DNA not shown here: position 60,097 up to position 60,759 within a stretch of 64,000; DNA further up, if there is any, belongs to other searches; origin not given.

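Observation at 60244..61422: Rv0079-like hibernation factor fused in frame to a TraR/DksA zinc finger (Cys3-His variant)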

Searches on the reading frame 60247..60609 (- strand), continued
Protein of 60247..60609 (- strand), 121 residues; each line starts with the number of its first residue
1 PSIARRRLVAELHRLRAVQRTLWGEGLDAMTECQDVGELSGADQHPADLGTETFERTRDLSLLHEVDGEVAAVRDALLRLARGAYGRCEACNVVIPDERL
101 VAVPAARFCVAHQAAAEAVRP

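Call 74: fold_search(model_id=the predicted structure, library=pdb)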
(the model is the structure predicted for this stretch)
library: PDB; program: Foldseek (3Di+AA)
matches with E <= 10: 151; with E <= 0.001: 4
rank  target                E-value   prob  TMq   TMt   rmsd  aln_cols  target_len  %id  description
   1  4ijj_A                3.5e-05  1.00  0.72  0.68   3.7       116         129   28  Structure of transcription factor DksA2 from Pseudomonas aeruginosa (released 2013-02-27)
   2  4ijj_B                4.0e-05  1.00  0.72  0.68   3.0       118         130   27  Structure of transcription factor DksA2 from Pseudomonas aeruginosa (released 2013-02-27)
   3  5vsw_M                1.7e-04  1.00  0.58  0.51   4.4       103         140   25  X-ray crystal structure of Escherichia coli RNA polymerase and DksA/ppGpp complex (released 2017-06-14)
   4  7khi_M                3.3e-04  1.00  0.58  0.51   4.7       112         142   25  Escherichia coli RNA polymerase and rrnBP1 promoter complex with DksA/ppGpp (released 2020-10-28)
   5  1tjl_A                5.1e-03  1.00  0.57  0.50   4.7       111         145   25  Crystal structure of transcription factor DksA from E. coli (released 2004-09-07)
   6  6ptg_A                1.3e-02  1.00  0.40  0.56  16.2        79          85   28  Structure of RNA polymerase binding protein and transcriptional regulator Dks from Chlamydia trachomatis L2 (LGV434) (released 2019-07-24)
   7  6ptg_B                1.8e-02  1.00  0.42  0.58  16.2        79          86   26  Structure of RNA polymerase binding protein and transcriptional regulator Dks from Chlamydia trachomatis L2 (LGV434) (released 2019-07-24)
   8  2kq9_MODEL_1_A        3.4e-02  0.97  0.44  0.48  12.1       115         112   26  Solution structure of DnaK suppressor protein from Agrobacterium tumefaciens C58. Northeast Structural Genomic (released 2009-11-17)
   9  2kgo_MODEL_1_A        4.1e-01  0.60  0.28  0.36   7.0        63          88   25  Solution NMR structure of Zn finger protein YBIL from Escherichia coli. NESG target ET107, OCSP target EC0402 (released 2009-03-31)
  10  6n57_M                6.5e-01  0.54  0.33  0.52   8.8        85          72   22  Cryo-EM structure of Escherichia coli RNAP polymerase bound with TraR in conformation I (released 2020-02-26)
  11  6r1n                  1.9e+00  0.18  0.25  0.08   9.2        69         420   19  Crystal structure of S. aureus seryl-tRNA synthetase complexed to seryl sulfamoyl adenosine (released 2020-01-22)
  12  6wa9_N                2.2e+00  0.44  0.48  0.63   3.5        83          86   14  Structure of the Chlamydia pneumoniae CdsV and CdsO protein complex (released 2020-09-30)
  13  3fpp_A                2.2e+00  0.38  0.51  0.26   5.9       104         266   16  Crystal structure of E.coli MacA (released 2009-04-28)
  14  5j9w_H                2.3e+00  0.54  0.49  0.50   4.4        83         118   16  Crystal structure of the NuA4 core complex (released 2016-10-26)
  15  7vvu_V                2.6e+00  0.47  0.50  0.53   4.1        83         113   16  NuA4 HAT module bound to the nucleosome (released 2022-08-10)
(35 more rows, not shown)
